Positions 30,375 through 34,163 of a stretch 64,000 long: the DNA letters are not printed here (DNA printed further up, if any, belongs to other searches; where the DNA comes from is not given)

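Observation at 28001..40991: Four-gene operon of giant membrane-anchored paralogs with patchwork identical DNA blocks (mosaic, cassette-like family of unknown function)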

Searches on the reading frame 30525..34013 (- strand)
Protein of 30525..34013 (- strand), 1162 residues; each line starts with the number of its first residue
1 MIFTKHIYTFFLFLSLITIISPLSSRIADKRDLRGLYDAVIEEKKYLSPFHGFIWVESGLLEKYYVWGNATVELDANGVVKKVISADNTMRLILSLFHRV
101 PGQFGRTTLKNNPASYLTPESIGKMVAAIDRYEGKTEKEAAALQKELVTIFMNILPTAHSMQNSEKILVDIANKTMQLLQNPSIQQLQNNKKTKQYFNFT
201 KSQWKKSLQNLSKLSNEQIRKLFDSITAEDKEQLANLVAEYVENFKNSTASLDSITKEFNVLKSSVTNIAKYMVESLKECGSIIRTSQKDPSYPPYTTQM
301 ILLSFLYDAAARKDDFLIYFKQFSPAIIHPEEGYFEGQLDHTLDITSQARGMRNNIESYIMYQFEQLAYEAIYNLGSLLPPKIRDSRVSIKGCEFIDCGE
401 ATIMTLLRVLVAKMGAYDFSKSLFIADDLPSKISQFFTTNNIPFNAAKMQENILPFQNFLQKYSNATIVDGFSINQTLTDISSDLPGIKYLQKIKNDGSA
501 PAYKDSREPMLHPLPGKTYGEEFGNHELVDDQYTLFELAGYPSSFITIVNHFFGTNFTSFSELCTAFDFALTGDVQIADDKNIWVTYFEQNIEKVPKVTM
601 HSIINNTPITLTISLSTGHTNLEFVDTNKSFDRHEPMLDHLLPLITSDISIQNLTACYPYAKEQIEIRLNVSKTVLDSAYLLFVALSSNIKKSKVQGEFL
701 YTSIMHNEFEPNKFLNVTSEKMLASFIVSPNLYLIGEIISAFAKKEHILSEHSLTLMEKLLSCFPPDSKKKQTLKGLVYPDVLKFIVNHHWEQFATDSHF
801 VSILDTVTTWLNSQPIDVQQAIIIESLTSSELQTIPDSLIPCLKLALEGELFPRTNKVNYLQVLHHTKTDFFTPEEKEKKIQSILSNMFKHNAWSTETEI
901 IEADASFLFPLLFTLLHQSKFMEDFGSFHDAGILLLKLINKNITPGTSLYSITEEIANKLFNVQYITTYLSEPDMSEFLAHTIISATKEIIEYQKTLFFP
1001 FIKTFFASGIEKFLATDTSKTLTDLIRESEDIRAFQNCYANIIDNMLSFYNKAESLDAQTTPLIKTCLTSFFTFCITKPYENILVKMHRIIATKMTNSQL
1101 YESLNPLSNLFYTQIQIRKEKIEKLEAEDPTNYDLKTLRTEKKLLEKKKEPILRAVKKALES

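Call 3: search_protein_families(library=pfam, proteins=[window:30525-34013:-], max_evalue=1)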
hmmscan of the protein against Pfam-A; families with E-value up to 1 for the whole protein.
window:30525-34013:- (1162 aa): 0 families

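Call 4: search_protein_families(library=ncbifam, proteins=[window:30525-34013:-], max_evalue=1)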
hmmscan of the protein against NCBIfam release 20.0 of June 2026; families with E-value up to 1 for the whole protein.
window:30525-34013:- (1162 aa): 1 family
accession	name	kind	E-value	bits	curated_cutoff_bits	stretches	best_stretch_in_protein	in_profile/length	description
NF002336.0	PRK01294.1-4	equivalog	8.2e-05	21.9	542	1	163-268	184-287/343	lipase secretion chaperone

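Call 6: find_homologous_proteins(query=window:30525-34013:-, max_evalue=0.001)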
Query window:30525-34013:- (1162 aa): 6 proteins with E <= 0.001 among 8000 candidates.
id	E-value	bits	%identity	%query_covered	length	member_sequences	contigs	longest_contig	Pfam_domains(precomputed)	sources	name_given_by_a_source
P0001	0.0e+0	2593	100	100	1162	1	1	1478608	-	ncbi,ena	-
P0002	0.0e+0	1508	61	99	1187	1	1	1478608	-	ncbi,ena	-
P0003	1.9e-286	971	46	99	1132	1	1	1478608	-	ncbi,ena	-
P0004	4.0e-135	470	30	98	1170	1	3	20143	-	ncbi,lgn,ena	-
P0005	1.0e-127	446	30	92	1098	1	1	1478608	-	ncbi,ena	-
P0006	3.2e-42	163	26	52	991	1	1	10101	-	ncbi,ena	-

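Call 7: search_solved_structures(query=window:30525-34013:-, max_evalue=1)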
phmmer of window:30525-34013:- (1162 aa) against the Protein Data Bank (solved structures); distinct sequences matched with E-value up to 1: 3.
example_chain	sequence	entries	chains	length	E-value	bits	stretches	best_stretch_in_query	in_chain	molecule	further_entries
9g8u_B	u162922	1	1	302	0.1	13.6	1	164-224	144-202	Lipase chaperone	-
9evs_N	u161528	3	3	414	0.34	11.8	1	687-817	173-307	uS15m | Small ribosomal subunit protein uS15c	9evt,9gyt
7l6z_A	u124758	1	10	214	0.65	10.9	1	470-530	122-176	Peptidyl-prolyl cis-trans isomerase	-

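Call 8: list_cluster_members(proteins=[P0001, P0004, P0005, P0006])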
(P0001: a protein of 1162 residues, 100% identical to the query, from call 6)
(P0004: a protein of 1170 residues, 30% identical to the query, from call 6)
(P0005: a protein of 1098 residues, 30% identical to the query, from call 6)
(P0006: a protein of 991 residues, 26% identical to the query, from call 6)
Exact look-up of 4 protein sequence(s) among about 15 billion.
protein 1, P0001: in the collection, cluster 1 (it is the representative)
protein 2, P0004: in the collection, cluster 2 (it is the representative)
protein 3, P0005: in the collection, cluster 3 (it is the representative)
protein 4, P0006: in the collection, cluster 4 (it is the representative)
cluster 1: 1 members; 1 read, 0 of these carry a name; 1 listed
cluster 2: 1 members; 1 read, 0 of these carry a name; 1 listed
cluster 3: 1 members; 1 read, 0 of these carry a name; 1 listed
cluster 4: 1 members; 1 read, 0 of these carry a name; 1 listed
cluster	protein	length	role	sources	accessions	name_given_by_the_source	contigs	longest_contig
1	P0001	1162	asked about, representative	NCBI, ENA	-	-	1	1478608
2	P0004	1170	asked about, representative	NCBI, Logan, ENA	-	-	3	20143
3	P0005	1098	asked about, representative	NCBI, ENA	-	-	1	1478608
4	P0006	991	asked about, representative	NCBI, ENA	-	-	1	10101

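Call 9: find_encoding_contigs(protein=P0004, flank=10000)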
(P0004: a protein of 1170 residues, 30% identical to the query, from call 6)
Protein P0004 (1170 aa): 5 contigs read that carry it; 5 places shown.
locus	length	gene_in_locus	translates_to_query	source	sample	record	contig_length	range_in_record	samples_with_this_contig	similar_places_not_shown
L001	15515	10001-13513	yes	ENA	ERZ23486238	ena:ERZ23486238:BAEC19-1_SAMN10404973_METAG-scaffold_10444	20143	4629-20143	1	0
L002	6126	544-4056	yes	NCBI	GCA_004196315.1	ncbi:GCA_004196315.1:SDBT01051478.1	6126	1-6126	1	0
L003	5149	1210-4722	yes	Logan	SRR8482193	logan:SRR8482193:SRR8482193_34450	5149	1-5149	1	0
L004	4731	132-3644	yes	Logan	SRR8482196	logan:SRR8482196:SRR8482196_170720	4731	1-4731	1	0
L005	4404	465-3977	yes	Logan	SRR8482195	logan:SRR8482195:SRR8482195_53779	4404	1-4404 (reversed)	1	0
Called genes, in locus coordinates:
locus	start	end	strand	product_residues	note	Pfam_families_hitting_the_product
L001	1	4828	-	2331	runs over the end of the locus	-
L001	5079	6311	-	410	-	PF00535:Glycos_transf_2 (weak)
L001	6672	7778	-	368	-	PF02463:SMC_N, PF13175:AAA_15, PF13476:AAA_23, PF13191:AAA_16 (faint), PF13304:AAA_21 (weak)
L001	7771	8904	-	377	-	PF00712:DNA_pol3_beta, PF02767:DNA_pol3_beta_2, PF02768:DNA_pol3_beta_3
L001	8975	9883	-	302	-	PF02899:Phage_int_SAM_1, PF13495:Phage_int_SAM_4, PF00589:Phage_integrase, PF22823:MrpR_C_cat (weak)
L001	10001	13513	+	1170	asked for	-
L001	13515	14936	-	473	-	PF00587:tRNA-synt_2b, PF03129:HGTP_anticodon, PF09180:ProRS-C_1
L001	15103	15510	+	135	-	-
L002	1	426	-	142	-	?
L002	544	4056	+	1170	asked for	-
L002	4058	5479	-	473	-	PF00587:tRNA-synt_2b, PF03129:HGTP_anticodon, PF09180:ProRS-C_1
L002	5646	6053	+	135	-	-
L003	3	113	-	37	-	?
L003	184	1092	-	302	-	PF02899:Phage_int_SAM_1, PF13495:Phage_int_SAM_4, PF00589:Phage_integrase, PF22823:MrpR_C_cat (weak)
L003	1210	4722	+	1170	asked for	-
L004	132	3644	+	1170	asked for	-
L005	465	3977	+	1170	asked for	-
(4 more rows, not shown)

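Call 11: find_related_loci(query=A1, collection=genome_contigs, flank=10000)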
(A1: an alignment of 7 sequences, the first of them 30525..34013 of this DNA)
Query A1 (1162 aa) in genome_contigs; peptide patterns used: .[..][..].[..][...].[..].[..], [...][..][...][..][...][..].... (x = any residue, [..] = any of these).
23 stretches matched a pattern, but none encodes a relative of the query by tblastn (E <= 1e-3).

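Call 15: find_encoding_contigs(protein=P0005, flank=10000, max_places=3)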
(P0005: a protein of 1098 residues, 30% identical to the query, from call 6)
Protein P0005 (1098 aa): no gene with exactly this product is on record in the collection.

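Call 16: find_encoding_contigs(protein=P0006, flank=10000, max_places=3)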
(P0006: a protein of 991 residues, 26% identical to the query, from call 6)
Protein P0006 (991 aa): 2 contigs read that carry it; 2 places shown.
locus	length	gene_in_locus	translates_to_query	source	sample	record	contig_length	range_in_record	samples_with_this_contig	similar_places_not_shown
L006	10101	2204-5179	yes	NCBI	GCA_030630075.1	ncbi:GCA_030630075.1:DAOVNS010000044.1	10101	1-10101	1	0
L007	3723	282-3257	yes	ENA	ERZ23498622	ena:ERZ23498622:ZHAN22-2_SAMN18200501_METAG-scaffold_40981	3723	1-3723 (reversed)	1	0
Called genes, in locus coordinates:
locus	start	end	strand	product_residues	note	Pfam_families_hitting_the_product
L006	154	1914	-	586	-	PF01336:tRNA_anti-codon, PF00152:tRNA-synt_2, PF02938:GAD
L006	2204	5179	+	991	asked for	-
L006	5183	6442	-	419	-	PF00149:Metallophos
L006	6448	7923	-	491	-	PF00483:NTP_transferase, PF02348:CTP_transf_3 (weak), PF12804:NTP_transf_3, PF25084:LbH_EIF2B, PF25087:GMPPB_C, PF00132:Hexapep (weak), PF25084:LbH_EIF2B (weak), PF25087:GMPPB_C, +2 more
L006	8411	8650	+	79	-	PF01541:GIY-YIG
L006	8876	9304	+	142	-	PF00254:FKBP_C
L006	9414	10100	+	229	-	?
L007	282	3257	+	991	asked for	-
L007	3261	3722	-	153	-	?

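Call 36: search_protein_representatives(alignment_id=A1)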
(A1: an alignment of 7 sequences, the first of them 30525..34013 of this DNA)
Query: 7 sequences, 1148 profile positions. Proteins with E-value up to 0.001 (for the whole library): 308; up to 1e-10: 143; up to 1e-30: 29. The best 150 are listed.
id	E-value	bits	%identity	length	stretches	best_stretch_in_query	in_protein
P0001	0.0e+00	1720.4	-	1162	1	1-1147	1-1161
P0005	0.0e+00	1399.4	-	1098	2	3-501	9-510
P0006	0.0e+00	1030.8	-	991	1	2-955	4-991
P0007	3.5e-281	952.5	-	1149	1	5-1147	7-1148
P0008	4.6e-122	425.5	-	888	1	4-774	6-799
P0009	1.6e-108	380.7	-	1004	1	15-768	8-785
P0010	1.1e-99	351.4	-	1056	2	239-1108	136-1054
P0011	2.2e-98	347.1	-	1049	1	7-846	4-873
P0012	1.9e-94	334.1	-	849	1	7-671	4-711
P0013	4.3e-81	289.9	-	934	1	10-633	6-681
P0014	8.2e-78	279.0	-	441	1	256-627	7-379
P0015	1.3e-77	278.3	-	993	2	253-971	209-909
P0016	4.4e-77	276.6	-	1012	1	30-1019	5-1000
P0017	1.0e-76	275.3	-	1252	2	9-577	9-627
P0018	1.0e-74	268.7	-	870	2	361-679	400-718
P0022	1.2e-65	238.7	-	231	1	923-1147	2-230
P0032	8.9e-31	123.2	-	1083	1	15-908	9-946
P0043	2.0e-25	105.5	-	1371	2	32-248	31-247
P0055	1.3e-22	96.2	-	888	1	6-414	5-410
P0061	3.9e-21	91.3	-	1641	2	3-427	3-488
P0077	8.5e-18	80.2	-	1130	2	11-454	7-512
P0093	3.4e-16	74.9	-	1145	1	10-559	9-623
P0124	3.2e-12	61.8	-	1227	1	14-443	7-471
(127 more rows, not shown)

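Call 39: search_protein_families(library=pfam, alignment_id=A3, max_evalue=0.01)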
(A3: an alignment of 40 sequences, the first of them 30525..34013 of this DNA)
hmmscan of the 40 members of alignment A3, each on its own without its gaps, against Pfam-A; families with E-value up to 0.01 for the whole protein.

A. member 1, window:30525-34013:- (1162 aa): 0 families

B. families by the number of members that match (of 40 scanned): 11 families
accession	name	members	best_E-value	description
PF13855.12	LRR_8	2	5e-13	Leucine rich repeat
PF12799.13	LRR_4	2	1.5e-11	Leucine Rich repeats (2 copies)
PF00560.39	LRR_1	2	2.8e-05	Leucine Rich Repeat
PF23598.1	LRR_14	2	0.00015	Leucine-rich repeat region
PF12796.13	Ank_2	1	4.1e-11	Ankyrin repeats (3 copies)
PF00023.36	Ank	1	1.2e-10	Ankyrin repeat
PF13637.12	Ank_4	1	7.3e-09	Ankyrin repeats (many copies)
PF13606.12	Ank_3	1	9.3e-07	Ankyrin repeat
PF13857.12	Ank_5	1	9.5e-05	Ankyrin repeats (many copies)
PF06818.20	Fez1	1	0.0043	Fez1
PF10374.15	EST1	1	0.0091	Telomerase activating protein Est1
